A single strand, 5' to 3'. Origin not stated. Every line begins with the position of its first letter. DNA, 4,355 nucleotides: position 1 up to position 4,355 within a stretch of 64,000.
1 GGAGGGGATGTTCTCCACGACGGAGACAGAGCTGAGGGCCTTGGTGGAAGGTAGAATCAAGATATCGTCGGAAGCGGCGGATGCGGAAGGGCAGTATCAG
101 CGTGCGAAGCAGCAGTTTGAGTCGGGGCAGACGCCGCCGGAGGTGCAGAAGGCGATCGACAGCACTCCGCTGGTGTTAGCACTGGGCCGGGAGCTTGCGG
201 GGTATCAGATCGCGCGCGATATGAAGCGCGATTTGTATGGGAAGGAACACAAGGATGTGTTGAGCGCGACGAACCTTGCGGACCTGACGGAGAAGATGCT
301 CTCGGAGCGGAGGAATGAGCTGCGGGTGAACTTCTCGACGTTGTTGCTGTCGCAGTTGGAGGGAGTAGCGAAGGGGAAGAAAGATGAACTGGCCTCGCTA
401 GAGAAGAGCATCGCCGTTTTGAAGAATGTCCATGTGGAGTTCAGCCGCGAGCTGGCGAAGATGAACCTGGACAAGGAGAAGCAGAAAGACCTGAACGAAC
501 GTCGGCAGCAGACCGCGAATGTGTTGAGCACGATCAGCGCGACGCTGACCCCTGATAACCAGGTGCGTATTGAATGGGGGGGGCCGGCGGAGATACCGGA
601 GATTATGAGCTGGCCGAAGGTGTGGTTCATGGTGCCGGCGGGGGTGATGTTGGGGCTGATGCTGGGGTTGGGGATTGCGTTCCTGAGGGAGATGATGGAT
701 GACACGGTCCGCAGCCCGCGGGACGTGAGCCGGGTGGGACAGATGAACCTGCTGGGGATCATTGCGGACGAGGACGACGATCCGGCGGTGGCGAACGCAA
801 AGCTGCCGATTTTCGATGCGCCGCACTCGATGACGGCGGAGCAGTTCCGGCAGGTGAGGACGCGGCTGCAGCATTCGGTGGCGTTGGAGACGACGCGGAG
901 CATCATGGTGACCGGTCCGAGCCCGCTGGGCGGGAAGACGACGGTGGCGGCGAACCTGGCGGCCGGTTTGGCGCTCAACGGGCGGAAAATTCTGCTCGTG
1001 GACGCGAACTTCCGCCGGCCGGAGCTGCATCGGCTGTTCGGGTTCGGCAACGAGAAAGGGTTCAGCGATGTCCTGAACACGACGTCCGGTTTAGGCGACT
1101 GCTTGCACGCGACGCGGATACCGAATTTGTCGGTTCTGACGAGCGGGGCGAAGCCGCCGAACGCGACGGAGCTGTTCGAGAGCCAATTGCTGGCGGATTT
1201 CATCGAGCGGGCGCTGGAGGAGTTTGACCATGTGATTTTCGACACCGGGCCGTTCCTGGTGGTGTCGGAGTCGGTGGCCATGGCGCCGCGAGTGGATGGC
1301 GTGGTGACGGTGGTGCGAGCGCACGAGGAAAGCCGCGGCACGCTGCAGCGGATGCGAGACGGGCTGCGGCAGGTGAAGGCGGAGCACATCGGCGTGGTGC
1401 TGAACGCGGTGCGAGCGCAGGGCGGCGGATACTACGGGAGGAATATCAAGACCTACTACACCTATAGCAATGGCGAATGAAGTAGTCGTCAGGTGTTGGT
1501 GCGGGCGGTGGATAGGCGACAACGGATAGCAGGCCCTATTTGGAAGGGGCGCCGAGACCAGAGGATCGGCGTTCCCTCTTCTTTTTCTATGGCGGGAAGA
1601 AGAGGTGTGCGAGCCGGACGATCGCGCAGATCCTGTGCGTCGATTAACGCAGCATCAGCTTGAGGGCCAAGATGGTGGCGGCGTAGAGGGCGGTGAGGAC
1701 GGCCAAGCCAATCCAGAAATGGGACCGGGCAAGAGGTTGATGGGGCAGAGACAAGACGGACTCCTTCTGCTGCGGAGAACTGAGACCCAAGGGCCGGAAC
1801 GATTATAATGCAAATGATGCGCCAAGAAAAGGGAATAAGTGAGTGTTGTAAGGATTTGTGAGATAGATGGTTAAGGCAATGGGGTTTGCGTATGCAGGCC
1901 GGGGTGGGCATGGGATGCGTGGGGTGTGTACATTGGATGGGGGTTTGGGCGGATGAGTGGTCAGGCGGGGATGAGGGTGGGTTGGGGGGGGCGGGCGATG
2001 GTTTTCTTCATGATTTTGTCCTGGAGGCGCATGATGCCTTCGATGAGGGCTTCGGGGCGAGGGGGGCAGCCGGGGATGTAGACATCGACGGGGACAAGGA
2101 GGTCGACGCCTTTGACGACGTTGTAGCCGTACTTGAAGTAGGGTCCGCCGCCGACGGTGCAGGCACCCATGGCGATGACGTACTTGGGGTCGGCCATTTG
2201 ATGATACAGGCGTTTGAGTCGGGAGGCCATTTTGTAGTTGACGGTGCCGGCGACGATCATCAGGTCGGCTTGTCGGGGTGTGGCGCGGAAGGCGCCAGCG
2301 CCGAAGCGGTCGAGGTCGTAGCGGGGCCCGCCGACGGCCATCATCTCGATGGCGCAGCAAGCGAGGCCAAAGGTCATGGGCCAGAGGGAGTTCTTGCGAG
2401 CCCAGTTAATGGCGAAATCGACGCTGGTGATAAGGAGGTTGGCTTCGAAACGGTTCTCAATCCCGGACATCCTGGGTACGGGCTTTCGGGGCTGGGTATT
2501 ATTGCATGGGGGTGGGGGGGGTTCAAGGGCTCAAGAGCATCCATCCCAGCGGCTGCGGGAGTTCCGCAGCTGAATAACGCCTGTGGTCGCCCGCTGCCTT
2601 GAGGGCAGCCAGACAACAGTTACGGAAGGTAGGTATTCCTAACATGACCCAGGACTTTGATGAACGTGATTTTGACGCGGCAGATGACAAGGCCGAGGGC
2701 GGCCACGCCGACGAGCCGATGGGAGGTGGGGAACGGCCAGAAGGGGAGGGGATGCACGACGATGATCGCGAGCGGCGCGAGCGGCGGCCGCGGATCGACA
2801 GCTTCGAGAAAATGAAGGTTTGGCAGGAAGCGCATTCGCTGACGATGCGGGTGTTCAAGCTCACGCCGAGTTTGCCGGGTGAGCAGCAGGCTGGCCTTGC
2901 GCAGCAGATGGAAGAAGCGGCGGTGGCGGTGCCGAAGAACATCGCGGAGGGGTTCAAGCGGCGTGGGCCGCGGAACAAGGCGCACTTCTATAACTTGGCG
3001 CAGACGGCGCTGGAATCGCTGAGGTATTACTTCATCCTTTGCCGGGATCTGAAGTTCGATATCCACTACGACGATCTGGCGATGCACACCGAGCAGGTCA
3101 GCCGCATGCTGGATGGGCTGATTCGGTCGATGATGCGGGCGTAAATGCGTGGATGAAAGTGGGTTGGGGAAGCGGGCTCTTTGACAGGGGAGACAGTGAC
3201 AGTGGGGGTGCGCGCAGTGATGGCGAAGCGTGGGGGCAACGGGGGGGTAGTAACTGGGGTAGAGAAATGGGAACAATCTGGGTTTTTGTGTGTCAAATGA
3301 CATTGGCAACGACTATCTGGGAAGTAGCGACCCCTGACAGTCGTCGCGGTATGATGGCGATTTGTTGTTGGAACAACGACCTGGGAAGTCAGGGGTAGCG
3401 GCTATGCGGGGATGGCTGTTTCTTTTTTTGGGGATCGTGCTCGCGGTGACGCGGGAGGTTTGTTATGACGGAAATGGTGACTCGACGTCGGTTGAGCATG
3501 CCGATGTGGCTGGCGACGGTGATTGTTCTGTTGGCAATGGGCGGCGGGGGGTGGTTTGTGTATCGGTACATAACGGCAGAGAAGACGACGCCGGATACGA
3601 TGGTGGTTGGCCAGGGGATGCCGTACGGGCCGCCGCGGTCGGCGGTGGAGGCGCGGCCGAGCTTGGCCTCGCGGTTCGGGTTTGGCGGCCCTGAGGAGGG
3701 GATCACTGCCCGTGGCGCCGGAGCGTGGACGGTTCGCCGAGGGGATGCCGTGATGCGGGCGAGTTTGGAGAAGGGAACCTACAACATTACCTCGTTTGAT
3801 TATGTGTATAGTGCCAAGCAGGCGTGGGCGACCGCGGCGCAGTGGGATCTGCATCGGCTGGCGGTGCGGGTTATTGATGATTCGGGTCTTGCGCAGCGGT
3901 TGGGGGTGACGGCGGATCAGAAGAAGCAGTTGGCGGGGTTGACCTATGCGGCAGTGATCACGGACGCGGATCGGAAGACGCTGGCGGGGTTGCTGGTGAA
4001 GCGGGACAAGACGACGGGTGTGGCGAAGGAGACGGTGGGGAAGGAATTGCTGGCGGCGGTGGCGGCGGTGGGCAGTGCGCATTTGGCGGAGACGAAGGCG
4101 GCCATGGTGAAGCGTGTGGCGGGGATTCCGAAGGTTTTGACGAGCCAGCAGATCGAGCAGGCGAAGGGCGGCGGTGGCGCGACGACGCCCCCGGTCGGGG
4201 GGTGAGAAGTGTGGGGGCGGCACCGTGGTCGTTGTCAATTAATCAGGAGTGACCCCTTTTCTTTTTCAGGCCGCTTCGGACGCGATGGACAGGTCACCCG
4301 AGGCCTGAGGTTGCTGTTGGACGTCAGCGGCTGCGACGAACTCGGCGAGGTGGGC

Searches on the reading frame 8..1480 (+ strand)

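Call 63: search_protein_families(library=pfam, proteins=[window:8-1480:+], max_evalue=0.01)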
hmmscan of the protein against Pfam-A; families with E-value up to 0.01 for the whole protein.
window:8-1480:+ (490 aa): 3 families
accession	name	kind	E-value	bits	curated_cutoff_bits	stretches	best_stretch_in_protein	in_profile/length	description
PF13614.12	AAA_31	-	2.1e-11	44.5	27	1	309-457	14-168/177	AAA domain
PF01656.29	CbiA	-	5e-08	33.4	25.4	1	309-471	11-86/125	CobQ/CobB/MinD/ParA nucleotide binding domain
PF10609.15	ParA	-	3.9e-05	23.6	27.1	1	309-466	16-173/246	NUBPL iron-transfer P-loop NTPase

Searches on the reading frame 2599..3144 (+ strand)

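Call 63: search_protein_families(library=pfam, proteins=[window:2599-3144:+], max_evalue=0.01)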
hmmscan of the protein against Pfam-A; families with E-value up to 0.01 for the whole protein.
window:2599-3144:+ (181 aa): 2 families
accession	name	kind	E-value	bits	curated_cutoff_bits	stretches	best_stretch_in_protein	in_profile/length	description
PF05635.17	23S_rRNA_IVP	-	1.5e-23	83.5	33.8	1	70-172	1-105/106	23S rRNA-intervening sequence protein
PF22296.2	bAvd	-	0.0097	16.8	40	0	76-177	5-106/107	bAvd-like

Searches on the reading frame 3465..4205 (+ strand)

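Call 63: search_protein_families(library=pfam, proteins=[window:3465-4205:+], max_evalue=0.01)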
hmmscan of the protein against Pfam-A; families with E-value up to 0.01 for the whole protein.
window:3465-4205:+ (246 aa): 1 family
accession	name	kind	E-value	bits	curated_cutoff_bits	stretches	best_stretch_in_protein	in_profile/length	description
PF06412.16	TraD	-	0.0079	16.4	22.3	0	152-179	10-37/62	Conjugal transfer protein TraD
